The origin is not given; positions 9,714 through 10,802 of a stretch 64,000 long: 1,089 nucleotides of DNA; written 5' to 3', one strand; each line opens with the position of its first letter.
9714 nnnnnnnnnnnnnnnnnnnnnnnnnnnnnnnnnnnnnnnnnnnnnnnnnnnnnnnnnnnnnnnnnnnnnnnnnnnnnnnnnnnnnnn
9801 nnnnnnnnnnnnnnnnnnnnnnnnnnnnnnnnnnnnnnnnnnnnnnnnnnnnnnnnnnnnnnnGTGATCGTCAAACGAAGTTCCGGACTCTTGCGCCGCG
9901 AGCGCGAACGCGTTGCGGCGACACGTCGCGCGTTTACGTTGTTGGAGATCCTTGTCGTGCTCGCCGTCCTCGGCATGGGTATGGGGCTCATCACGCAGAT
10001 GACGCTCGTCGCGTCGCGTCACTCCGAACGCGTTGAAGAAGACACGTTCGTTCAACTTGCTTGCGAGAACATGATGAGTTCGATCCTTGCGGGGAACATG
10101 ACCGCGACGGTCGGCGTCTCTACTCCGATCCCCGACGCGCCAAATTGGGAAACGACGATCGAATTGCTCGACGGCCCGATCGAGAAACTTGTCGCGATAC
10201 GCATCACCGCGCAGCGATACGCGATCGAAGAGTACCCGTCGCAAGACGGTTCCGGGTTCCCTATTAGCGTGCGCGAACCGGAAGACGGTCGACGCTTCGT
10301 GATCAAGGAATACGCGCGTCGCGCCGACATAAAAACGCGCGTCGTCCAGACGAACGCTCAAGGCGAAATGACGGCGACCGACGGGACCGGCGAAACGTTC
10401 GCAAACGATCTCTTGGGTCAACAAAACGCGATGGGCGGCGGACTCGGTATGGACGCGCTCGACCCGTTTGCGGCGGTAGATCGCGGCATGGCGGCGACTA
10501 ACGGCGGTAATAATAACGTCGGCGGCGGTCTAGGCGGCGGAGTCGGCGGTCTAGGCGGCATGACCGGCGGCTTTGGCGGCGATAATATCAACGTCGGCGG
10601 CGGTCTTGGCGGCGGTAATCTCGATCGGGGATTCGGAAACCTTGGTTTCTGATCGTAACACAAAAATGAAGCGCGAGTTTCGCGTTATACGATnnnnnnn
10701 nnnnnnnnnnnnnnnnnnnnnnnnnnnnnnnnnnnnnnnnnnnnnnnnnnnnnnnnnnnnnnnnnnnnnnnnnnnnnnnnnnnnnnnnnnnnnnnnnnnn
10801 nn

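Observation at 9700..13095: Shared C-terminal motif DPF[AG][AI]VD..M preceded by a Gly-rich run in three consecutive pseudopilin-like proteins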

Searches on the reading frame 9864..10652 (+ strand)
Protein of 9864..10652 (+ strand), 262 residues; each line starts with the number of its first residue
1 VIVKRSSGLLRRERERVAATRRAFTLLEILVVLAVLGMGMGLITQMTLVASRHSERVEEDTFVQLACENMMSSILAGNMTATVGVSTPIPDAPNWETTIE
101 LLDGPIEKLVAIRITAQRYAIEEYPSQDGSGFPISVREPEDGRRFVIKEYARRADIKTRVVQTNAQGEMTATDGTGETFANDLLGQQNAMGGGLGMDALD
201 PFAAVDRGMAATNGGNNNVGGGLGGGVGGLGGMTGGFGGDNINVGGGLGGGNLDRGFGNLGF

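Call 5: search_protein_families(library=pfam, proteins=[window:9864-10652:+], max_evalue=1)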
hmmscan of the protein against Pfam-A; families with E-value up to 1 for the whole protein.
window:9864-10652:+ (262 aa): 1 family
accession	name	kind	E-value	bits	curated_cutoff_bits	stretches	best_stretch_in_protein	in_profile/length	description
PF07963.17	N_methyl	-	1.7e-05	24.6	21.2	1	21-43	4-26/27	Prokaryotic N-terminal methylation motif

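Call 6: search_protein_families(library=ncbifam, proteins=[window:9864-10652:+], max_evalue=1)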
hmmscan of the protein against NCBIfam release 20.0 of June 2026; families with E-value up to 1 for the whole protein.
window:9864-10652:+ (262 aa): 12 families
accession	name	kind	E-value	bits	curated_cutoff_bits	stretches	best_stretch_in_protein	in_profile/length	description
TIGR02532.1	IV_pilin_GFxxxE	domain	2.1e-05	24.2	16.3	1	21-43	1-23/24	prepilin-type N-terminal cleavage/methylation domain-containing protein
TIGR01710.1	typeII_sec_gspG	equivalog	0.00022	21.3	88.85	1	22-53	1-32/134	type II secretion system major pseudopilin GspG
NF041002.1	pilin_ComGF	equivalog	0.00042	20.6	80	1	22-61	2-43/139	competence type IV pilus minor pilin ComGF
TIGR01708.2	typeII_sec_gspH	equivalog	0.00058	19.9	80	1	22-55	2-34/169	type II secretion system minor pseudopilin GspH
TIGR02523.1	type_IV_pilV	equivalog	0.00061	20.3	52.2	1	24-78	4-58/139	type IV pilus modification protein PilV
TIGR01707.1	gspI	equivalog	0.0007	20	44.35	1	24-82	2-64/101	type II secretion system minor pseudopilin GspI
NF041013.1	T4P_ComGE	equivalog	0.002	18.2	49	1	22-78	4-61/83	competence type IV pilus minor pilin ComGE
NF040982.1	ComGD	equivalog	0.013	15.9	70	1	22-64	2-41/139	competence type IV pilus minor pilin ComGD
NF047828.1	T3SSXpsI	equivalog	0.067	13.2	150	1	22-73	2-53/132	type II secretion system protein XpsI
NF040999.1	pilin_ComGC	equivalog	0.11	12.7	75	1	22-38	2-18/84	competence type IV pilus major pilin ComGC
TIGR02596.1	TIGR02596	subfamily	0.16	12.1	70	1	24-59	1-35/196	Verru_Chthon cassette protein D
TIGR02599.1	TIGR02599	subfamily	0.5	9.5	256.5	1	23-53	1-31/361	Verru_Chthon cassette protein C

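Call 7: find_homologous_proteins(query=window:9864-10652:+, max_evalue=0.001)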
Query window:9864-10652:+ (262 aa): 86 proteins with E <= 0.001 among 8000 candidates.
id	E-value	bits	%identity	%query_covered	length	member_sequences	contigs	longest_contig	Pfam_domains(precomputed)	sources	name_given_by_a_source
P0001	5.0e-164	562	100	100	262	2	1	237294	PF07963.18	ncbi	-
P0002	1.6e-85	305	69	76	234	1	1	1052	PF07963.18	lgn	-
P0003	5.8e-85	303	58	100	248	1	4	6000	PF07963.18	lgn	-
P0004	7.0e-82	293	64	84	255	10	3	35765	PF07963.18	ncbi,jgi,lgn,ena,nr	ncbi:MAG: type II secretion system protein [Thermoguttaceae bacterium]|jgi:prepilin-type N-terminal 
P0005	1.0e-81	292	71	72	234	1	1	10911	PF07963.18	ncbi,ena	-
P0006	1.3e-81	292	67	78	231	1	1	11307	PF07963.18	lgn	-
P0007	1.5e-81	292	72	75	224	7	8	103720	PF07963.18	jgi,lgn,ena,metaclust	jgi:prepilin-type N-terminal cleavage/methylation domain-containing protein|metaclust:\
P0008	3.0e-81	291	67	79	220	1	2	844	PF07963.18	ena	-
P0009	2.4e-75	271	67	72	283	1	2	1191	-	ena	-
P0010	4.6e-72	261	58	86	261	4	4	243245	-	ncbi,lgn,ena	-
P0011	1.1e-68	250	61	74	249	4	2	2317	PF07963.18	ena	-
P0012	1.7e-67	246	54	93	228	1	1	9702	PF07963.18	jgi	-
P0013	3.1e-67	245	60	77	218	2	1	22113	PF07963.18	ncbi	-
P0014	8.1e-67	244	58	78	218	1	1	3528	PF07963.18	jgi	-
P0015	8.4e-67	243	63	74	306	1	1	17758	PF07963.18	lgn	-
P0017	1.3e-65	240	56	85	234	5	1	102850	PF07963.18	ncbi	-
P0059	2.3e-49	186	57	64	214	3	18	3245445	PF07963.18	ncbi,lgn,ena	ncbi:MAG: type II secretion system protein [Thermoguttaceae bacterium]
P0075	3.9e-44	169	40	92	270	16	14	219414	-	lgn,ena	-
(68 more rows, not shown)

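Call 10: find_encoding_contigs(protein=P0059, flank=10000, max_places=2)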
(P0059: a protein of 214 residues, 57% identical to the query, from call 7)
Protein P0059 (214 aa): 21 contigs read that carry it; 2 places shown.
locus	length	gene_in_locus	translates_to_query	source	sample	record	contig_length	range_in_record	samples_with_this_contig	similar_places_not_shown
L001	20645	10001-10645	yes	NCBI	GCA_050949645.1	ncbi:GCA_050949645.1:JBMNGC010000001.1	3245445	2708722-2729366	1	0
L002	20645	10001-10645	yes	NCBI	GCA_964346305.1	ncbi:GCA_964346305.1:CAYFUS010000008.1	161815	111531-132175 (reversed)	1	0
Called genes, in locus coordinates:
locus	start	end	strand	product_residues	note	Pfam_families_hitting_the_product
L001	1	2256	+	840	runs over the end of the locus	-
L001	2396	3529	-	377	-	PF02517:Rce1-like (weak)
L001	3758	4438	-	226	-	PF01066:CDP-OH_P_transf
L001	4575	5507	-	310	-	PF02826:2-Hacid_dh_C (weak), PF03446:NAD_binding_2, PF03807:F420_oxidored (weak), PF14833:NAD_binding_11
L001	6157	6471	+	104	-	-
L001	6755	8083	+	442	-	-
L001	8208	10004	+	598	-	-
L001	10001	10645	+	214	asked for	PF07963:N_methyl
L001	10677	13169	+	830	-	PF11612:T2SSJ (weak)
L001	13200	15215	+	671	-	-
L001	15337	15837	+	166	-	PF01668:SmpB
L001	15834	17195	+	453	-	PF00730:HhH-GPD, PF00633:HHH (weak), PF14815:NUDIX_4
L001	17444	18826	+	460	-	PF06439:3keto-disac_hyd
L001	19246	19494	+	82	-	-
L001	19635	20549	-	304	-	PF00950:ABC-3, PF01032:FecCD, PF00950:ABC-3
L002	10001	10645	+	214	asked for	PF07963:N_methyl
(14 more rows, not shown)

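Call 11: find_encoding_contigs(protein=P0075, flank=10000, max_places=2)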
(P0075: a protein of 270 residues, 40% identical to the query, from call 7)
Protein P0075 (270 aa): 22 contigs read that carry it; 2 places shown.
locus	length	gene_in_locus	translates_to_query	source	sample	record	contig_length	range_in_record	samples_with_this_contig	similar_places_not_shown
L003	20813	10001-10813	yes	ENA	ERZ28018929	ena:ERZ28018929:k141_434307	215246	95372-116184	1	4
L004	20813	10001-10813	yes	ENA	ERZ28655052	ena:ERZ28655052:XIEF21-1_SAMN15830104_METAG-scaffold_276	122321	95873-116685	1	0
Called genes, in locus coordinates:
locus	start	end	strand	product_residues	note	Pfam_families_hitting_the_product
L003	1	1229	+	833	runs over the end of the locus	-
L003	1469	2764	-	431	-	PF02517:Rce1-like (faint)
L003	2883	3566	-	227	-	PF01066:CDP-OH_P_transf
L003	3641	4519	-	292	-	PF03446:NAD_binding_2, PF14833:NAD_binding_11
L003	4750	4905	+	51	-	-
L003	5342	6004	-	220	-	-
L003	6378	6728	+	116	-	-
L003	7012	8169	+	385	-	PF07963:N_methyl (weak), PF08334:T2SSG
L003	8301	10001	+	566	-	-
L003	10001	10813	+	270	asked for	-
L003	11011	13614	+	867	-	PF07963:N_methyl (weak), PF11612:T2SSJ (faint)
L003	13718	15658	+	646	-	-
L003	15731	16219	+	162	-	PF01668:SmpB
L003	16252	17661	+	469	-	PF00730:HhH-GPD, PF00633:HHH (weak), PF14815:NUDIX_4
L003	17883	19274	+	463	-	PF06439:3keto-disac_hyd, PF20407:DUF1583_N (faint), PF06439:3keto-disac_hyd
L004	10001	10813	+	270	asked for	-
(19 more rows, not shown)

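Call 15: find_related_loci(query=A1, collection=genome_contigs, flank=7000)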
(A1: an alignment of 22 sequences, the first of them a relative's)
Query A1 (262 aa) in genome_contigs; peptide patterns used: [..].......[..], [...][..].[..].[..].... (x = any residue, [..] = any of these).
600 stretches matched a pattern (row limit reached: there are more); 20 encode a relative of the query (tblastn E <= 1e-3); 20 distinct loci.
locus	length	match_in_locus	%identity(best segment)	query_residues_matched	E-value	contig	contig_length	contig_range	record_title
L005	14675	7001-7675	58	11-213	1e-78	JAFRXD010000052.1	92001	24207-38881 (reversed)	MAG: Thermoguttaceae bacterium isolate RGIG2878 Goat_Omasum.Co__c1093522, whole genome shotgun sequence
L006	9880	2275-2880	57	4-206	3e-70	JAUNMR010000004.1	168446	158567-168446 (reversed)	MAG: Planctomycetia bacterium isolate S32M_St_metabat_111 NODE_42_length_168446_cov_33.238772, whole genome shotgun sequ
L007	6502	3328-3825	47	5-176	9e-47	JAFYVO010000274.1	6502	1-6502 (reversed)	MAG: Thermoguttaceae bacterium isolate RGIG7461 Water_buffalos_Colon-1__c597814, whole genome shotgun sequence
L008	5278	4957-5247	70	23-119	1e-41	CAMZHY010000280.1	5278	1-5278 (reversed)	MAG TPA_asm: uncultured Planctomycetaceae bacterium isolate SRR10912539_bin.44_metaWRAP_v1.3_MAG genome assembly, contig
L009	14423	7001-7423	38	21-162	1e-21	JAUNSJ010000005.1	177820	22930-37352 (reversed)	MAG: Planctomycetia bacterium isolate S4R_St_16 NODE_19_length_177820_cov_21.528833, whole genome shotgun sequence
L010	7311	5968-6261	28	21-118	1e-7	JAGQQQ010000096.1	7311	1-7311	MAG: Planctomycetaceae bacterium isolate HKST-UBA70 2008_70459, whole genome shotgun sequence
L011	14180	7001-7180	43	14-73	2e-6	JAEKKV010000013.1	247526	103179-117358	MAG: Verrucomicrobia bacterium isolate SH_63_30 SH_S37_scaffold_10, whole genome shotgun sequence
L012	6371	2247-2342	63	14-45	2e-6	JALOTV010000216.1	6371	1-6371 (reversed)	MAG: Opitutaceae bacterium isolate Prado242 scaffold_39667, whole genome shotgun sequence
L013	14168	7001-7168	46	18-73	2e-6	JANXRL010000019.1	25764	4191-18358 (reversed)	MAG: Verrucomicrobia bacterium isolate 336R_metabat_178 336R_k141_1189427, whole genome shotgun sequence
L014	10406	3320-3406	66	14-42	2e-6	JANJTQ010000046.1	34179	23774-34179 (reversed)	MAG: Opitutaceae bacterium isolate RX2_metabat.bin.19 RX2_k141_160130, whole genome shotgun sequence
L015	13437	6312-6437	52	5-42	4e-6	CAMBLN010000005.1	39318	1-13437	MAG: Opitutus sp. GAS368 isolate ZE-03apr19-77 genome assembly, contig: ZE-03apr19-C887, whole genome shotgun sequence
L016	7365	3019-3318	27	18-115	3e-6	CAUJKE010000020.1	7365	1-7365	MAG: Planctomycetota bacterium isolate KLAP142 genome assembly, contig: KLAP142_348368, whole genome shotgun sequence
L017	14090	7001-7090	63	13-42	5e-6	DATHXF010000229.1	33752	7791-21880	MAG TPA_asm: Rariglobus sp. isolate SMAG_U16178 k141_139054, whole genome shotgun sequence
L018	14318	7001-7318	28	24-128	6e-6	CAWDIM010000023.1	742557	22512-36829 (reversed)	MAG: uncultured Planctomycetota bacterium isolate MFD04716.bin.2.187 genome assembly, contig: contig_7092, whole genome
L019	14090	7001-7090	60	13-42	8e-6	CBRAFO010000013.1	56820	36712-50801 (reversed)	MAG TPA_asm: uncultured Opitutaceae bacterium isolate SRR11839387_concoct_9 genome assembly, contig: ERZ27397406.110, wh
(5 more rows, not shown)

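Call 21: find_encoding_contigs(protein=P0007, flank=8000, max_places=1)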
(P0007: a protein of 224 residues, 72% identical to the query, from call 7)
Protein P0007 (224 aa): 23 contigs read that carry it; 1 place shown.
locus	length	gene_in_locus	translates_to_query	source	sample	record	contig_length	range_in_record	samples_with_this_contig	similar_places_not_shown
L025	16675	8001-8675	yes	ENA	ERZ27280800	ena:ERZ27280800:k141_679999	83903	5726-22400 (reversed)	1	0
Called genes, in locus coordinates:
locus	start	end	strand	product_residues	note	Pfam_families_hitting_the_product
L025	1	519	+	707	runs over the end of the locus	-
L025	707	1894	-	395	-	PF02517:Rce1-like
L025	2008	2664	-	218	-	PF01066:CDP-OH_P_transf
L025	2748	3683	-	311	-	PF02826:2-Hacid_dh_C (weak), PF03446:NAD_binding_2, PF03807:F420_oxidored, PF14833:NAD_binding_11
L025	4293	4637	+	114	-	-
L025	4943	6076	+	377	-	-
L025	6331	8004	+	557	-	-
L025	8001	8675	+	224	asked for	PF07963:N_methyl (weak)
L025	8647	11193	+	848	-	PF07963:N_methyl (weak), PF11612:T2SSJ (faint)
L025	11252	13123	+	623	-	-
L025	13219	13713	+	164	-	PF01668:SmpB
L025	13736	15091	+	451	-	PF00730:HhH-GPD, PF14815:NUDIX_4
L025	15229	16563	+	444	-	PF06439:3keto-disac_hyd, PF20407:DUF1583_N (faint), PF06439:3keto-disac_hyd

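Call 22: find_encoding_contigs(protein=P0004, flank=8000, max_places=1)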
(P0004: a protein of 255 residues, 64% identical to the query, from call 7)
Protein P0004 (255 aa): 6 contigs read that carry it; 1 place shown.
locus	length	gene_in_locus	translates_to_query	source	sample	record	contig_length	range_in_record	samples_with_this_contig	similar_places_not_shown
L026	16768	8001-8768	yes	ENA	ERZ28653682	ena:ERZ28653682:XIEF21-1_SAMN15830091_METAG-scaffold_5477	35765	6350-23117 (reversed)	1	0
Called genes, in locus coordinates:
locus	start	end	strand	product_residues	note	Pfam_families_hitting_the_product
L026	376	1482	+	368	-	PF07963:N_methyl, PF07596:SBP_bac_10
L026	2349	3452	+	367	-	PF07963:N_methyl, PF07596:SBP_bac_10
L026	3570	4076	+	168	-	-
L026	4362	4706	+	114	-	-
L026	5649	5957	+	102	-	-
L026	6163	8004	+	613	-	-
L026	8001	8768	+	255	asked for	PF07963:N_methyl (weak)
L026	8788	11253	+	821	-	PF11612:T2SSJ (faint)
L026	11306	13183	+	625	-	-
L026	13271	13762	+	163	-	PF01668:SmpB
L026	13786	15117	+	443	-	PF00730:HhH-GPD, PF00633:HHH (faint), PF14815:NUDIX_4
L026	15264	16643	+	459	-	PF06439:3keto-disac_hyd, PF20407:DUF1583_N (faint), PF06439:3keto-disac_hyd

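Call 23: find_encoding_contigs(protein=P0010, flank=8000, max_places=1)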
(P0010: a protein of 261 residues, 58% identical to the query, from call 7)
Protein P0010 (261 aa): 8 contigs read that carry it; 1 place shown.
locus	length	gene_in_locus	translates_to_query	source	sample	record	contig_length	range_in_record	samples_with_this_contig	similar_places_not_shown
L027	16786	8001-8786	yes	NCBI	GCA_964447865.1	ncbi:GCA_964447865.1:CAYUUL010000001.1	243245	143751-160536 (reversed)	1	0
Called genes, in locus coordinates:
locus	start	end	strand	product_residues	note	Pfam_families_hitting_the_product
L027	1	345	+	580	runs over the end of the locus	-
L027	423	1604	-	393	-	PF02517:Rce1-like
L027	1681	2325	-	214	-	PF01066:CDP-OH_P_transf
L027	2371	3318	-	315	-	PF02826:2-Hacid_dh_C (faint), PF03446:NAD_binding_2, PF03807:F420_oxidored (weak), PF14833:NAD_binding_11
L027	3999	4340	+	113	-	-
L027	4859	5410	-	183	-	-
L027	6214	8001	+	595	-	-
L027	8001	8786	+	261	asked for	-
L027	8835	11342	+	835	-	-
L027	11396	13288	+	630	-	-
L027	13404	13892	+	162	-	PF01668:SmpB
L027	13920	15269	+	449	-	PF00730:HhH-GPD, PF14815:NUDIX_4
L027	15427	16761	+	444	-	PF06439:3keto-disac_hyd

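Call 24: find_encoding_contigs(protein=P0017, flank=8000, max_places=1)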
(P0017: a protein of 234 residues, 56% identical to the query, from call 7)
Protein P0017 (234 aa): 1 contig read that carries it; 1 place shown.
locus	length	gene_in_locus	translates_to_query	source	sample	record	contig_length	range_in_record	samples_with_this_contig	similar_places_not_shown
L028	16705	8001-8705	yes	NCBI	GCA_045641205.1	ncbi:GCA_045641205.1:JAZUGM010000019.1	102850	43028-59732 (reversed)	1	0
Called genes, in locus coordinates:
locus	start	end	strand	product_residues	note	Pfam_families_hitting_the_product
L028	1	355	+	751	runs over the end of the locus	-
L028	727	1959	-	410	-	PF02517:Rce1-like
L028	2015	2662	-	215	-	PF01066:CDP-OH_P_transf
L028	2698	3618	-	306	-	PF03446:NAD_binding_2, PF03807:F420_oxidored (weak), PF14833:NAD_binding_11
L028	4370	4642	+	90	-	-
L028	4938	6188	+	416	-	-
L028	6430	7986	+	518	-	-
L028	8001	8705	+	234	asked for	PF07963:N_methyl (weak)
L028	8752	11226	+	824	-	PF11612:T2SSJ (faint)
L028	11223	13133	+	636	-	-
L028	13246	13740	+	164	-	PF01668:SmpB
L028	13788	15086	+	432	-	PF00730:HhH-GPD, PF14815:NUDIX_4 (weak)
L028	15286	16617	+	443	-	PF06439:3keto-disac_hyd, PF20407:DUF1583_N (faint), PF06439:3keto-disac_hyd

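Call 26: predict_structure(alignment_id=A1)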
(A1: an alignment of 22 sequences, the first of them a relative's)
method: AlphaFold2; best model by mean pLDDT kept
length: 262 residues; sequences in the alignment: 22
mean_pLDDT: 72.6   pTM: 0.49
mean pLDDT of the five models: 72.6, 69.4, 69.2, 69.1, 65.9
residues with pLDDT >= 90: 72; 70-90: 87; 50-70: 46; < 50: 57
segments of 3 or more residues with pLDDT < 50: 191-198, 214-262
pLDDT, mean of each block of 10 residues (from residue 1): 62 67 79 94 91 87 93 91 88 91 89 92 75 79 89 91 82 87 69 45 59 47 37 37 38 39 39
secondary structure, 60 per line:
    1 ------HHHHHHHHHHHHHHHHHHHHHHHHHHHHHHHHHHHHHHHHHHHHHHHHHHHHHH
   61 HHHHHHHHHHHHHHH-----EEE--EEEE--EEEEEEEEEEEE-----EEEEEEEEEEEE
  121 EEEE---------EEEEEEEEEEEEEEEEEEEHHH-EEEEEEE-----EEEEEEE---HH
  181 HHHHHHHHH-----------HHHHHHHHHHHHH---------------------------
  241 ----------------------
elements in order: H7-75 E81-83 E86-89 E92-103 E109-124 E134-152 E157-163 E169-175 H179-189 H201-213

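Call 31: fold_search(model_id=the predicted structure, library=pdb)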
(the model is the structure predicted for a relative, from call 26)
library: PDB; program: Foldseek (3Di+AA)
matches with E <= 10: 850; with E <= 0.001: 0
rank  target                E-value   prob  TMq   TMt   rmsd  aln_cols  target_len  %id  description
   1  3aos_A                4.1e-02  0.09  0.08  0.09  19.9       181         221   11  Crystal structure of juvenile hormone binding protein from silkworm in complex with JH II (released 2011-10-12)
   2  6yft_AA               4.6e-02  0.33  0.13  0.25  13.9       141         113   16  Virus-like particle of Wenzhou levi-like virus 1 (released 2020-09-02)
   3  3ub1_A                5.5e-02  0.63  0.11  0.12  10.8        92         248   10  Ntf2 like protein involved in plasmid conjugation (released 2012-02-08)
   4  3ub1_B                5.8e-02  0.66  0.11  0.12  10.9        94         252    8  Ntf2 like protein involved in plasmid conjugation (released 2012-02-08)
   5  6yfb_AA               6.2e-02  0.54  0.13  0.18   9.3        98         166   12  Virus-like particle of bacteriophage AVE016 (released 2020-09-02)
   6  6yfp_AA               7.0e-02  0.21  0.12  0.16  15.7       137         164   10  Virus-like particle of bacteriophage GQ-112 (released 2020-09-02)
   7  3aot                  7.0e-02  0.10  0.11  0.12  21.1       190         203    7  Crystal structure of juvenile hormone binding protein from silkworm in its apo form (released 2011-10-12)
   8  3ub1_D                8.8e-02  0.57  0.11  0.12  11.0        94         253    8  Ntf2 like protein involved in plasmid conjugation (released 2012-02-08)
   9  2qux_M                8.8e-02  0.15  0.12  0.22  13.7       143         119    9  PP7 coat protein dimer in complex with RNA hairpin (released 2007-12-18)
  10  3ub1_C                9.3e-02  0.54  0.11  0.12  10.8        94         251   10  Ntf2 like protein involved in plasmid conjugation (released 2012-02-08)
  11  5lqp_AB               9.8e-02  0.15  0.11  0.20  12.3       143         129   11  Cryo-EM reconstruction of bacteriophage AP205 virus-like particles. (released 2016-12-14)
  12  7f5y_B                1.3e-01  0.14  0.11  0.18  11.4        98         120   14  Crystal structure of the single-stranded dna-binding protein from Mycobacterium tuberculosis- Form III (released 2022-05-11)
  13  9vel_q                1.3e-01  0.06  0.08  0.11  19.1       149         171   14  The composite cryo-EM structure of bacteriophage SPO1 capsid (released 2025-08-27)
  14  6yfn_AA               1.4e-01  0.23  0.15  0.24  13.9       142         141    8  Virus-like particle of bacteriophage ESE058 (released 2020-09-02)
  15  2rqf_MODEL_1_A        1.4e-01  0.06  0.07  0.08  19.4       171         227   10  Solution structure of juvenile hormone binding protein from silkworm in complex with JH III (released 2010-05-05)
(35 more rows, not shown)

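Call 53: search_solved_structures(query=A1, max_evalue=1)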
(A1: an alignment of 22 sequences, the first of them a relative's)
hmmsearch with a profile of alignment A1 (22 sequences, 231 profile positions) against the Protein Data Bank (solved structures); distinct sequences matched with E-value up to 1: 7.
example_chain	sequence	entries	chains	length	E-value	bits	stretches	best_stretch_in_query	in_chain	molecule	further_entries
9egp_A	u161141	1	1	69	0.0083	18.9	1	3-26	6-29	Geopilin domain 1 protein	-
7tgg_A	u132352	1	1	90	0.0096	18.7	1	3-26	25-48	Geopilin domain 1 protein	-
9laa_A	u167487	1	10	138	0.14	15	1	1-23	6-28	Type IV pilin protein PilA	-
5wda_A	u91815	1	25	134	0.38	13.5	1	8-28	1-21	General secretion pathway protein G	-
9spj_m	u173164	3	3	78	0.4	13.4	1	127-153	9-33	Large ribosomal subunit protein eL38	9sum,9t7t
5yyl_C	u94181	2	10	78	0.73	12.6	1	19-67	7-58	Apisimin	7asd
9lab_B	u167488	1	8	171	0.97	12.2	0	3-22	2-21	MSHA major pilin subunit MshA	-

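Call 68: find_encoding_contigs(protein=P0001, flank=1000, max_places=2)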
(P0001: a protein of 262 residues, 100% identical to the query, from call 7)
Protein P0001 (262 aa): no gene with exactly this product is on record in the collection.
